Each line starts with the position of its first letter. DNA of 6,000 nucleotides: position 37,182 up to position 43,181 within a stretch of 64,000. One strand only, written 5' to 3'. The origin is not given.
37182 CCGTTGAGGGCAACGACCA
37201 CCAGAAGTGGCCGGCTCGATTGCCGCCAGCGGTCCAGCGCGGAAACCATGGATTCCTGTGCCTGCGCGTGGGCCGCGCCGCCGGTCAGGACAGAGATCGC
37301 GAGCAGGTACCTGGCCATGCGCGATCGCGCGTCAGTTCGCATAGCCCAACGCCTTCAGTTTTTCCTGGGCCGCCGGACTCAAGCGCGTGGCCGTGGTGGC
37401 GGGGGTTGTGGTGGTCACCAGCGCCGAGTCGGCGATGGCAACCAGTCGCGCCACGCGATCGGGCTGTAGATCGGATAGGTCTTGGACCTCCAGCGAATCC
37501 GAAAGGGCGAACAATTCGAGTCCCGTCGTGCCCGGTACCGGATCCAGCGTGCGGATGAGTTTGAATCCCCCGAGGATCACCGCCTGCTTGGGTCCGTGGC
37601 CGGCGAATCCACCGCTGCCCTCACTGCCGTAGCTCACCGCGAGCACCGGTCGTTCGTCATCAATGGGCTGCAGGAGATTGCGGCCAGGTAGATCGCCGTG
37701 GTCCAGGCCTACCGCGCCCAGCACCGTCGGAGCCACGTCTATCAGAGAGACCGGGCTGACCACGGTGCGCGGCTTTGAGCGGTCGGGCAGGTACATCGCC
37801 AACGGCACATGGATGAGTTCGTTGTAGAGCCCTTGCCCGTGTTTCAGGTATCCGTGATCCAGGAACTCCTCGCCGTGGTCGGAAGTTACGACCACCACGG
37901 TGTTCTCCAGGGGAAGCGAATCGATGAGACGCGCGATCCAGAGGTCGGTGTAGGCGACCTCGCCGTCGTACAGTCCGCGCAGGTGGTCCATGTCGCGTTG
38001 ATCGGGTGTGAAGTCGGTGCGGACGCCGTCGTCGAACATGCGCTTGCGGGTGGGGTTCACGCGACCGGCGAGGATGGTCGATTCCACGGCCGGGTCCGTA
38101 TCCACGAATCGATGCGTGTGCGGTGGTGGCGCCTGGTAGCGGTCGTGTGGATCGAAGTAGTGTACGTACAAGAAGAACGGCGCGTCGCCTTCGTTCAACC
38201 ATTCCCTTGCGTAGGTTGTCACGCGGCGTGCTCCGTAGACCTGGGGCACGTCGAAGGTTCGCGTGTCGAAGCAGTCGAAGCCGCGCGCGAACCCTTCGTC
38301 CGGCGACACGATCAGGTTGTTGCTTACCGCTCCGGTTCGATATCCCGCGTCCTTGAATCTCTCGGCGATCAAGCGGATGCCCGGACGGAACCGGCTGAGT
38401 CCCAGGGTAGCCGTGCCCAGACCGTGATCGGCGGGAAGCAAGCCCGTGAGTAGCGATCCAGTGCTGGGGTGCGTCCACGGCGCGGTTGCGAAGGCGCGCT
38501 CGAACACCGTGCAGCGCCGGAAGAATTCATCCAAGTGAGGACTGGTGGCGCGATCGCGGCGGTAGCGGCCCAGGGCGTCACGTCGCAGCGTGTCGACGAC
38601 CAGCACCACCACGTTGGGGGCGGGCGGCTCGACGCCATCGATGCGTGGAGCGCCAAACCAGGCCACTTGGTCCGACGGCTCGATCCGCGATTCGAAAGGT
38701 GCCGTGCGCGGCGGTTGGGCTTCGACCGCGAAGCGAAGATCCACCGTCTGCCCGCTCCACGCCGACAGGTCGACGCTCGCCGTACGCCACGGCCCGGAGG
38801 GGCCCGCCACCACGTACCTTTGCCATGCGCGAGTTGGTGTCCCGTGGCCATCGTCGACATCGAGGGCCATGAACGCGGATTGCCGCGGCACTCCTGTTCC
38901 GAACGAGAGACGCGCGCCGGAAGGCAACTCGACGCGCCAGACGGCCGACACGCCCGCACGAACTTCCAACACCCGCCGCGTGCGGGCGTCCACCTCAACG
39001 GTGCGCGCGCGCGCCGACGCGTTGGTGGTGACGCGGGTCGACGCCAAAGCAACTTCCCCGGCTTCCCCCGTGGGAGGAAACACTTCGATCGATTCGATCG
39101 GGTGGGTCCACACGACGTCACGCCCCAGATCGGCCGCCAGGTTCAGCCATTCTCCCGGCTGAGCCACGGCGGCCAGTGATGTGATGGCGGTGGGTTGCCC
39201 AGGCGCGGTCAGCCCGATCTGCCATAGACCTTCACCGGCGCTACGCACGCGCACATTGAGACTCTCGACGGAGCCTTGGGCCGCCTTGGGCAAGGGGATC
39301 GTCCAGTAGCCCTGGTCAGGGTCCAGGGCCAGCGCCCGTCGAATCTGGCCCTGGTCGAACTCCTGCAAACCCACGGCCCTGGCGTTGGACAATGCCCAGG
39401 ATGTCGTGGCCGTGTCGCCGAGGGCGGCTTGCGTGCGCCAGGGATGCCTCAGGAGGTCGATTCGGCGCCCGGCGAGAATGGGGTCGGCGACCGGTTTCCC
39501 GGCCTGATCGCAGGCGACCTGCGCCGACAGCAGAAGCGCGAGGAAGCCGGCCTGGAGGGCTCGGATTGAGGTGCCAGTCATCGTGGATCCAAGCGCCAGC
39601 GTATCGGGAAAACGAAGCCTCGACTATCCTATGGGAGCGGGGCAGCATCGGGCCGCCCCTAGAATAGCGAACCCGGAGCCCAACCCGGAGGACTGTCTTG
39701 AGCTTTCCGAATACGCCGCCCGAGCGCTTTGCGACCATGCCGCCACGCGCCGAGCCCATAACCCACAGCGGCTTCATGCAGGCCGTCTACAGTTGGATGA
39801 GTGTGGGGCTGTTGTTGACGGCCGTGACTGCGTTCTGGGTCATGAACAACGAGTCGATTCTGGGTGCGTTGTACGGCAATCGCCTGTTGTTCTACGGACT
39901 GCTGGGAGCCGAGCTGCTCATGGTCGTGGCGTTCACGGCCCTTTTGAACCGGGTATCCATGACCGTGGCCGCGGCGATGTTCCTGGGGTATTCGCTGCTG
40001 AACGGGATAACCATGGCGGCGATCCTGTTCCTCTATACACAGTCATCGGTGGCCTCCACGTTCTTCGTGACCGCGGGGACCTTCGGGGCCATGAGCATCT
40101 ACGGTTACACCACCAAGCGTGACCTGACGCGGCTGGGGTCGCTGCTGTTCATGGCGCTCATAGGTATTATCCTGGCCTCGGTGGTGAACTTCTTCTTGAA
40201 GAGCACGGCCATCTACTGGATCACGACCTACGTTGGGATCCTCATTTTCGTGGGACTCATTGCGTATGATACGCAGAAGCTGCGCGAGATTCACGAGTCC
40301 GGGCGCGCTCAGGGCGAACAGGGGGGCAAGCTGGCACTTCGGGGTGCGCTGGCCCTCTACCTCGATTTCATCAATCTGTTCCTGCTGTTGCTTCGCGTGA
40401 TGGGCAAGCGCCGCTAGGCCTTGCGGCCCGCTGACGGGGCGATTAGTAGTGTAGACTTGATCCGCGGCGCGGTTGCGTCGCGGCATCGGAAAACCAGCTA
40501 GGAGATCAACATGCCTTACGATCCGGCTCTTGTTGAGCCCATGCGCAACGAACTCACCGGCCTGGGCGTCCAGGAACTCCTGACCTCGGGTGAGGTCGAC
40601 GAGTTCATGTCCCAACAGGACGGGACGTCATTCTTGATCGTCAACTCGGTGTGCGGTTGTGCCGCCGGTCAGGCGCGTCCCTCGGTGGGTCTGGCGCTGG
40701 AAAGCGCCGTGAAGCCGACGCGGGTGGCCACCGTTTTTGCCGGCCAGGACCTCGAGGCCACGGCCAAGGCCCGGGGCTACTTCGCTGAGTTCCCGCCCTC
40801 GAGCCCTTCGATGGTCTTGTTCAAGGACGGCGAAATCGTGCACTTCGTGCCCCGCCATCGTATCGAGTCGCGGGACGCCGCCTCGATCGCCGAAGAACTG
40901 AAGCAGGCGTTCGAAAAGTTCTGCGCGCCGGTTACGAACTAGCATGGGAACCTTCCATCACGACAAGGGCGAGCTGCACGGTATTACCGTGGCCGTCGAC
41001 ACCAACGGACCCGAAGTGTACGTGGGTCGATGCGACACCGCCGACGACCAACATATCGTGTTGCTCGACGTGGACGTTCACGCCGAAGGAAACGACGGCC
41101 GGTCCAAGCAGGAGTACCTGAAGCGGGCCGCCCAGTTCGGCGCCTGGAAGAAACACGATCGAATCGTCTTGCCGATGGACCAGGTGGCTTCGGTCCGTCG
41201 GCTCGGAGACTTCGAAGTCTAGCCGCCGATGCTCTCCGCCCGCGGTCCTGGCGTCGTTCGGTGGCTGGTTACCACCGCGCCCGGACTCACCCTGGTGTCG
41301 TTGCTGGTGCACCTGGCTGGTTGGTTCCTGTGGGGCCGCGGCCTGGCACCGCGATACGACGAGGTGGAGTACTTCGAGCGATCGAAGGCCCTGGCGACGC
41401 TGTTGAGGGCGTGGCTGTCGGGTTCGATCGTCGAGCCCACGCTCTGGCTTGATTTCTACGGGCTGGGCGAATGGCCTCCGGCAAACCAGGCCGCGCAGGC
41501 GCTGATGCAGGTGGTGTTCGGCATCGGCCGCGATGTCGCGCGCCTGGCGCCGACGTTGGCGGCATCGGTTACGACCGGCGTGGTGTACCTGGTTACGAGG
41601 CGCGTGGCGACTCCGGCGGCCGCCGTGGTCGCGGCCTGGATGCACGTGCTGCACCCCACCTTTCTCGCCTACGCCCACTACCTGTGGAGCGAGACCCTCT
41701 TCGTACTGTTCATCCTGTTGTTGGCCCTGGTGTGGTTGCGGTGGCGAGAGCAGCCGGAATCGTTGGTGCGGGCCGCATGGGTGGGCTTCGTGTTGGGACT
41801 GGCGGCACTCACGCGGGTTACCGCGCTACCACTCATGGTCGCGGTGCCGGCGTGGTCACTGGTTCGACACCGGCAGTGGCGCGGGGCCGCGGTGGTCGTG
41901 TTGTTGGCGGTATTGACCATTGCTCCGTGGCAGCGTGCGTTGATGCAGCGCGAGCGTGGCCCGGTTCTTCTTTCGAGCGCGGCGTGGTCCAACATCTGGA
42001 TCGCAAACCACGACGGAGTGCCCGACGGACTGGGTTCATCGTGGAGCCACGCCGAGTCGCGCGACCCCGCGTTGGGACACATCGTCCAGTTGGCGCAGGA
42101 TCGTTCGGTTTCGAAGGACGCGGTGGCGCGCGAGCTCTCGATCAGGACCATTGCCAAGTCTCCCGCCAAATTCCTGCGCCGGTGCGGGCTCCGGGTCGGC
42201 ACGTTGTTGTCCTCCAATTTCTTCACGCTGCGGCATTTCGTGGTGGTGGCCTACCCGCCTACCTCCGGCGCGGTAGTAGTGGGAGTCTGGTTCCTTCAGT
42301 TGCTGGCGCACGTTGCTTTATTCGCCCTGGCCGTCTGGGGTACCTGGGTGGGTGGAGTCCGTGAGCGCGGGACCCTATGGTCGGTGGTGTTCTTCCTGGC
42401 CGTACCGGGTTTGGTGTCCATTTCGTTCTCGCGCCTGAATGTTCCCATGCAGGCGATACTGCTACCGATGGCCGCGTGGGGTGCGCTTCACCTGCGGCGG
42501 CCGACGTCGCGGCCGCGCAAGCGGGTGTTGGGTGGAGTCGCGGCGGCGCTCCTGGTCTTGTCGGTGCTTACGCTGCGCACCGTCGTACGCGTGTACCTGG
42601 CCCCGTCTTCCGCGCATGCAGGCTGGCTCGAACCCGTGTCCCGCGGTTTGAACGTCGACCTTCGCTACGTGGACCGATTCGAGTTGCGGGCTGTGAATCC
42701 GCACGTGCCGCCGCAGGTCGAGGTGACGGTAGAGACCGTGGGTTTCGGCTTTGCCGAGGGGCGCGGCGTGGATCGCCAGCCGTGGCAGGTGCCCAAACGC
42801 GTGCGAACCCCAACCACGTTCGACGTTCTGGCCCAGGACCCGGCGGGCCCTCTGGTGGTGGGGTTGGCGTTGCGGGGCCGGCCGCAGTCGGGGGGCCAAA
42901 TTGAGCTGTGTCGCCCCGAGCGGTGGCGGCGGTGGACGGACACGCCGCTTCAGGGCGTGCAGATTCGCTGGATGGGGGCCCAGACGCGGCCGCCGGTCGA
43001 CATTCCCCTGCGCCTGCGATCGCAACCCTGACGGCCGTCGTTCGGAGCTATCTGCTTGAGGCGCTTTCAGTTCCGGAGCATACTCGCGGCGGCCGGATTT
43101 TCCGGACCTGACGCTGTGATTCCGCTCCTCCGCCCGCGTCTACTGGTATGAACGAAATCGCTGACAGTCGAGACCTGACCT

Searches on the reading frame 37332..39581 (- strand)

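Call 59: search_protein_families(library=ncbifam, proteins=[window:37332-39581:-], max_evalue=1e-10)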
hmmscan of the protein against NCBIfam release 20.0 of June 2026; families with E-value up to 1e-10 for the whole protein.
window:37332-39581:- (749 aa): 4 families
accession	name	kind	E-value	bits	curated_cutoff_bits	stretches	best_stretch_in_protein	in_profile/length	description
NF010322.0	PRK13759.1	equivalog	1.8e-28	99.3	481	2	431-642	159-382/486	arylsulfatase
TIGR03417.1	chol_sulfatase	equivalog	1.5e-25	90.1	433.45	1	454-629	173-349/500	choline-sulfatase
NF045661.1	HdlasePehA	equivalog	1.7e-18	66.5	900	0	463-641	196-393/506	phosphoric/sulfuric ester hydrolase PehA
NF052527.1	Mn_arylsulf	exception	4.3e-13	49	850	0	322-421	2-100/479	manganese-dependent arylsulfatase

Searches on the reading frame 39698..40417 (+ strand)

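Call 43: search_protein_families(library=pfam, proteins=[window:39698-40417:+], max_evalue=0.001)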
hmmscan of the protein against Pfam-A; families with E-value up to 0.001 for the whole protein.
window:39698-40417:+ (239 aa): 1 family
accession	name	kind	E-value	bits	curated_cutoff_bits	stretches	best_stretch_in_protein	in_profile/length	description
PF01027.25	Bax1-I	-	3.8e-58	197.1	34.1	1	25-235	2-207/207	Inhibitor of apoptosis-promoting Bax1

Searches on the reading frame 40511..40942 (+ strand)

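Call 43: search_protein_families(library=pfam, proteins=[window:40511-40942:+], max_evalue=0.001)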
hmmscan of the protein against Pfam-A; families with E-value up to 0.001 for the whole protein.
window:40511-40942:+ (143 aa): 1 family
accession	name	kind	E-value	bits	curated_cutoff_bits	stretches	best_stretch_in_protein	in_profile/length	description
PF06491.16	Disulph_isomer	-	4.6e-58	195.6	25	1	3-138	1-136/136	Disulphide isomerase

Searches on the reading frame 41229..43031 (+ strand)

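Call 43: search_protein_families(library=pfam, proteins=[window:41229-43031:+], max_evalue=0.001)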
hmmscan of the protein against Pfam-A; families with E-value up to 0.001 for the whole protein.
window:41229-43031:+ (600 aa): 1 family
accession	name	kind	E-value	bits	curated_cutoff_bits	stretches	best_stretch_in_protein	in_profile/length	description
PF13231.12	PMT_2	-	9.5e-10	39.3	26.1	1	83-233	3-156/160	Dolichyl-phosphate-mannose-protein mannosyltransferase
